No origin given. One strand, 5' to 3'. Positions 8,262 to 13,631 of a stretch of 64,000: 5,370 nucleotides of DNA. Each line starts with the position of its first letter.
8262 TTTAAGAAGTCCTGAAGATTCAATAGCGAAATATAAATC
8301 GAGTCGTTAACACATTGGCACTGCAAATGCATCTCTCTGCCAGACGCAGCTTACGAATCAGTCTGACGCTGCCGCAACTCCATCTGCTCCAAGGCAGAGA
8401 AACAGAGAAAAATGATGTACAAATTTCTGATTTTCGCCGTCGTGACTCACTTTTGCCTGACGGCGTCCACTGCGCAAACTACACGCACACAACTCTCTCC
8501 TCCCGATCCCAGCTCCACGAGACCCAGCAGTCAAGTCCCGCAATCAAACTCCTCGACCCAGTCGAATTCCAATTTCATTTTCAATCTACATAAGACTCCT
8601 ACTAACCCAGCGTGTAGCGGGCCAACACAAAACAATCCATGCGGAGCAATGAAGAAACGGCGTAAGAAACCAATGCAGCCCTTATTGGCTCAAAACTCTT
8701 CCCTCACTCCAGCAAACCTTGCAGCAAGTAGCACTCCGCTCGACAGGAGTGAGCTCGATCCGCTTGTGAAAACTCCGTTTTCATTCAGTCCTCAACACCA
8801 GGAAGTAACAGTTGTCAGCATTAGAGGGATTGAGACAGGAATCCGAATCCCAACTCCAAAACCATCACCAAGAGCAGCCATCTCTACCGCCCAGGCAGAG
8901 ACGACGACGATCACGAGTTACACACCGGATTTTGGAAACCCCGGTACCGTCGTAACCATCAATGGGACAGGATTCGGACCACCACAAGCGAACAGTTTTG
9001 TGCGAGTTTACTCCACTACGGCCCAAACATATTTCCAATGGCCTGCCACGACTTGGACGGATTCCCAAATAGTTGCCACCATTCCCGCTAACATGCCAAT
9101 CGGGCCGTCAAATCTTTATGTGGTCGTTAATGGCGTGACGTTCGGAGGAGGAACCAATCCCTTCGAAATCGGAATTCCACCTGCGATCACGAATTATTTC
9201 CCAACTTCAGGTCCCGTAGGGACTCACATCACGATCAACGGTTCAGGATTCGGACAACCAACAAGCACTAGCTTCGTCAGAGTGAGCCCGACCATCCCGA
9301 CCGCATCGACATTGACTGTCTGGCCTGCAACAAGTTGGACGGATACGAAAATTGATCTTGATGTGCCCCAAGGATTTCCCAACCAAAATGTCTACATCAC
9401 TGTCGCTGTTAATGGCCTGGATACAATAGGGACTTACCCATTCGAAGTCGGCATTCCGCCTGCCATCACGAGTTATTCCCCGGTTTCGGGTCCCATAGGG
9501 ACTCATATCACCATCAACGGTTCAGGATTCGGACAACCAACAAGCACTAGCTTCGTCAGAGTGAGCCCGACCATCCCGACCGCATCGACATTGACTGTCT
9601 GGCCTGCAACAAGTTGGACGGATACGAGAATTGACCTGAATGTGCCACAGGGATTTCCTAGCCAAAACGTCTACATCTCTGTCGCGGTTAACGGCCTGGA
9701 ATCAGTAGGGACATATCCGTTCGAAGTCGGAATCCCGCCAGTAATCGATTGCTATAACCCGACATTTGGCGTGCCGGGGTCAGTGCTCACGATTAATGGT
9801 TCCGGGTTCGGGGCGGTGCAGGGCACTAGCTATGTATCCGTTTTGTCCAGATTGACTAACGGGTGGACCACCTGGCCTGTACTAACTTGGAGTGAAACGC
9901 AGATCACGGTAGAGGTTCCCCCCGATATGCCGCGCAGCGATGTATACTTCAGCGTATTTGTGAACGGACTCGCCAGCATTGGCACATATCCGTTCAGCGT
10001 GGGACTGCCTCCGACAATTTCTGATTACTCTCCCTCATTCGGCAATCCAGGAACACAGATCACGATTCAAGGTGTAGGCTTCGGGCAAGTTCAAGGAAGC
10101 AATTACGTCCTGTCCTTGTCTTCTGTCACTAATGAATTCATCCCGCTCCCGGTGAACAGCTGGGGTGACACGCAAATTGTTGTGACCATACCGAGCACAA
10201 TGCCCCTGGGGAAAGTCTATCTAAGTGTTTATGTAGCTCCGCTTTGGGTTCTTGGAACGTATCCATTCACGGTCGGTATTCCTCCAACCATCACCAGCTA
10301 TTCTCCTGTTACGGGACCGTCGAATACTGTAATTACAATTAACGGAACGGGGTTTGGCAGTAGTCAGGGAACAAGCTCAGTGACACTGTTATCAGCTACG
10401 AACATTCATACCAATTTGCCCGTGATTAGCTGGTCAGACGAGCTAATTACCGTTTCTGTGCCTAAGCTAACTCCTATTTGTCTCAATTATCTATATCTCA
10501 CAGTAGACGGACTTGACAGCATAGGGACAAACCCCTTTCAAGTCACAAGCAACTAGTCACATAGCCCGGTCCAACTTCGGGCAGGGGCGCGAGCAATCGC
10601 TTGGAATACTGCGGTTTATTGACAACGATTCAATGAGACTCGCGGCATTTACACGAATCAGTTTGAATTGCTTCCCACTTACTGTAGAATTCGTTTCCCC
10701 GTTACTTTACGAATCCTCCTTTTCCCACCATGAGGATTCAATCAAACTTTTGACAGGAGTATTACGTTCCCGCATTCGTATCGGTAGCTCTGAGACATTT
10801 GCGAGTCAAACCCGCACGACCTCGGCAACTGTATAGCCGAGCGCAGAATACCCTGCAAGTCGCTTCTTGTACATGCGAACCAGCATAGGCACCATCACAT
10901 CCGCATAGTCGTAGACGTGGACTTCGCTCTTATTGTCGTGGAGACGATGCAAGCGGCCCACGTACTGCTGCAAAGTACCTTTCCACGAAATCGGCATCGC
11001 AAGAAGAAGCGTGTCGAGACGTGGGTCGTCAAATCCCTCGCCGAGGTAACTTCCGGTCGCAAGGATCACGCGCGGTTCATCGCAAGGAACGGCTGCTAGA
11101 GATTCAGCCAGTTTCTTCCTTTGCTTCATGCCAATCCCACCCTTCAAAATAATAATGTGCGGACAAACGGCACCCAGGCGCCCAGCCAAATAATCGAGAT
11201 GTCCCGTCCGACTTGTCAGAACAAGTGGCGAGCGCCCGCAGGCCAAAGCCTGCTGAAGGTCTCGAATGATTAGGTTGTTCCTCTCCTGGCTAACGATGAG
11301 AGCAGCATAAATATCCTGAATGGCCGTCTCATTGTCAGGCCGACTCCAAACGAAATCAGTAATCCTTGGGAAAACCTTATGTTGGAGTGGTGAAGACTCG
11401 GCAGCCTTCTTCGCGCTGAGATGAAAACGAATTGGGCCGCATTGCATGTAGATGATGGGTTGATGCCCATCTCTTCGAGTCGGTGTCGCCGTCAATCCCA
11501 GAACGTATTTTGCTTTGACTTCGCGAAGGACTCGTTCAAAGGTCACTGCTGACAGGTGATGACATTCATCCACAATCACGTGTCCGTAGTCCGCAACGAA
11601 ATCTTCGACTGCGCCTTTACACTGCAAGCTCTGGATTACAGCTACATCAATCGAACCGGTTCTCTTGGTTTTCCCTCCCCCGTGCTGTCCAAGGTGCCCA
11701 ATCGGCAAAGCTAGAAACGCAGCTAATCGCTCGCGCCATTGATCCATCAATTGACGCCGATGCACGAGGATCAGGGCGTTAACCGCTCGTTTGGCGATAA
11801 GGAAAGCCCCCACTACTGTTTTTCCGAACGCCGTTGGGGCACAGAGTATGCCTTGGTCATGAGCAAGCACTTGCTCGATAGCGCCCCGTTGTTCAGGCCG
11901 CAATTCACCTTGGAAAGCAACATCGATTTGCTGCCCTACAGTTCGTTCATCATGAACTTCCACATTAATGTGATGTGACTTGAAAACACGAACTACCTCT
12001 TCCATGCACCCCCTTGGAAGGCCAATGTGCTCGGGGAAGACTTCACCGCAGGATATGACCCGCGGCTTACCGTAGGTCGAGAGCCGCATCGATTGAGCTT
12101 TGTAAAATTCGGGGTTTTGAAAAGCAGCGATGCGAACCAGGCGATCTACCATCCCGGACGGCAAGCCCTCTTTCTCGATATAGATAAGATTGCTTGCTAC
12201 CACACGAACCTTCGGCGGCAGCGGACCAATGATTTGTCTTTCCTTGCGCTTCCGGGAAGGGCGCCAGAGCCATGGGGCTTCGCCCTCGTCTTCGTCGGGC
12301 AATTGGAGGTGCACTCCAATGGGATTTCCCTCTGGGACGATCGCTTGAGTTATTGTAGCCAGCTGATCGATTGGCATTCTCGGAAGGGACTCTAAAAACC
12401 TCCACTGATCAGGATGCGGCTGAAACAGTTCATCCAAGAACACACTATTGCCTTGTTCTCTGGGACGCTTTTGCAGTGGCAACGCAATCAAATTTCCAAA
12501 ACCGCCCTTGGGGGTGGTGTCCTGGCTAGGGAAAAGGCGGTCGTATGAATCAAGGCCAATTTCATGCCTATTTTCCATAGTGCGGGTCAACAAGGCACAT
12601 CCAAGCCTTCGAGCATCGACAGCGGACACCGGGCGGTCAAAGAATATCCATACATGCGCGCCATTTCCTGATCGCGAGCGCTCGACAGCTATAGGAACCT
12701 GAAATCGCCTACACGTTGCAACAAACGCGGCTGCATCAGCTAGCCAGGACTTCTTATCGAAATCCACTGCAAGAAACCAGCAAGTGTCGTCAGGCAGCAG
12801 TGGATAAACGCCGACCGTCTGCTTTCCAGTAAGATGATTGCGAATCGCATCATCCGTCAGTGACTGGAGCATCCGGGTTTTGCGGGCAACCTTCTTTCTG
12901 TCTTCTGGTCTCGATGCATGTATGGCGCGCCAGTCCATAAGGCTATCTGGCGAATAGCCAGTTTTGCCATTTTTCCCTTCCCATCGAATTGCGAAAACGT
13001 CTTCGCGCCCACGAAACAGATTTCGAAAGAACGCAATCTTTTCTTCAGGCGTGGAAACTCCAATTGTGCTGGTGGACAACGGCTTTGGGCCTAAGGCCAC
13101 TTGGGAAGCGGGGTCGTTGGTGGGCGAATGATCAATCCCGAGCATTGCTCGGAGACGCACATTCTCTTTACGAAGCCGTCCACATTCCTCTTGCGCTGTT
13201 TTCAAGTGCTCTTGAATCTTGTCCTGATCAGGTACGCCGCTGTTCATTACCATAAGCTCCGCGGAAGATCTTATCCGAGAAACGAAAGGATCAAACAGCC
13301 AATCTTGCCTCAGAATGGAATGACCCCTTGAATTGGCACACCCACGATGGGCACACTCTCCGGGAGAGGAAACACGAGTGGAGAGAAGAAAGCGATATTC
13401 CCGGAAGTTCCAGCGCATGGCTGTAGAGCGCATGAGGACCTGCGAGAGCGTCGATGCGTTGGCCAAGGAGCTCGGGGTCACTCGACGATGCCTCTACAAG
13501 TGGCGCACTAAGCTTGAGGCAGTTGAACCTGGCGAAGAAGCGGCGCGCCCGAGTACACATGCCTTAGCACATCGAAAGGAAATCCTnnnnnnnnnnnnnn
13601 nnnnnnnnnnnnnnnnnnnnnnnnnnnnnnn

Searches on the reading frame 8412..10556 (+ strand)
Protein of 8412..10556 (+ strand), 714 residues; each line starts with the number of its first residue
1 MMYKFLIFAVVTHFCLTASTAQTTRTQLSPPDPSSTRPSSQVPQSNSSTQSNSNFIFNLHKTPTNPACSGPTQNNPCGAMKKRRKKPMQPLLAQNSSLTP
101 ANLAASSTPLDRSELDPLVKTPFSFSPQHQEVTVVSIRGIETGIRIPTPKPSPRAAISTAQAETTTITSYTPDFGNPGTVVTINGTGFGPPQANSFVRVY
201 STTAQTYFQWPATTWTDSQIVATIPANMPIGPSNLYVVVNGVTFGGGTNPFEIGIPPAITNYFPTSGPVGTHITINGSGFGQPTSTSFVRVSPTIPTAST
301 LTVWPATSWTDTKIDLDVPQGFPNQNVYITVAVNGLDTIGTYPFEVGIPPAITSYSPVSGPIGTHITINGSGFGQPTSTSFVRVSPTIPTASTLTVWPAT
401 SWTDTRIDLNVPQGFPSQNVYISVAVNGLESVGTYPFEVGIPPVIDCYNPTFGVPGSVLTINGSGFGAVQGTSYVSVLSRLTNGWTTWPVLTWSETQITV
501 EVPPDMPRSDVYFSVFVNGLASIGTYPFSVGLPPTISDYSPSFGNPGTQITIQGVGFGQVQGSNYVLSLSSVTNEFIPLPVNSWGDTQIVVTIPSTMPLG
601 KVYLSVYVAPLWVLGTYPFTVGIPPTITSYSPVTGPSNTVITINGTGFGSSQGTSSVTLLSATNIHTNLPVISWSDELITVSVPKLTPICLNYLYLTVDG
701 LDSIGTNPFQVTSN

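Call 70: search_protein_families(library=pfam, proteins=[window:8412-10556:+])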
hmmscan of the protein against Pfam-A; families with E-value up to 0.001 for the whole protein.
window:8412-10556:+ (714 aa): 1 family
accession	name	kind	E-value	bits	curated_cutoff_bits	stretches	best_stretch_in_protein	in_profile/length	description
PF01833.30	TIG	-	8.5e-47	157.5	20.9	6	443-526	1-78/84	IPT/TIG domain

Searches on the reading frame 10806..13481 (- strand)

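Call 70: search_protein_families(library=pfam, proteins=[window:10806-13481:-])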
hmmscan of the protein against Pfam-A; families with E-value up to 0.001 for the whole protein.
window:10806-13481:- (891 aa): 4 families
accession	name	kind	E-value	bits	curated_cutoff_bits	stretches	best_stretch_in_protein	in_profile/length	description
PF22548.2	AEP-TOTE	-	8.1e-91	304.1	27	1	147-375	1-228/230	TOTE conflict system, Archaeo-Eukaryotic Primase domain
PF04851.21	ResIII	-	8e-22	78.3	22.5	1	526-669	3-164/164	Type III restriction enzyme, res subunit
PF00270.35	DEAD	-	8.5e-13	48.8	26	1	529-669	2-162/167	DEAD/DEAH box helicase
PF01896.25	DNA_primase_S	-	0.00027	21.8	26.8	0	246-350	23-162/163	DNA primase small subunit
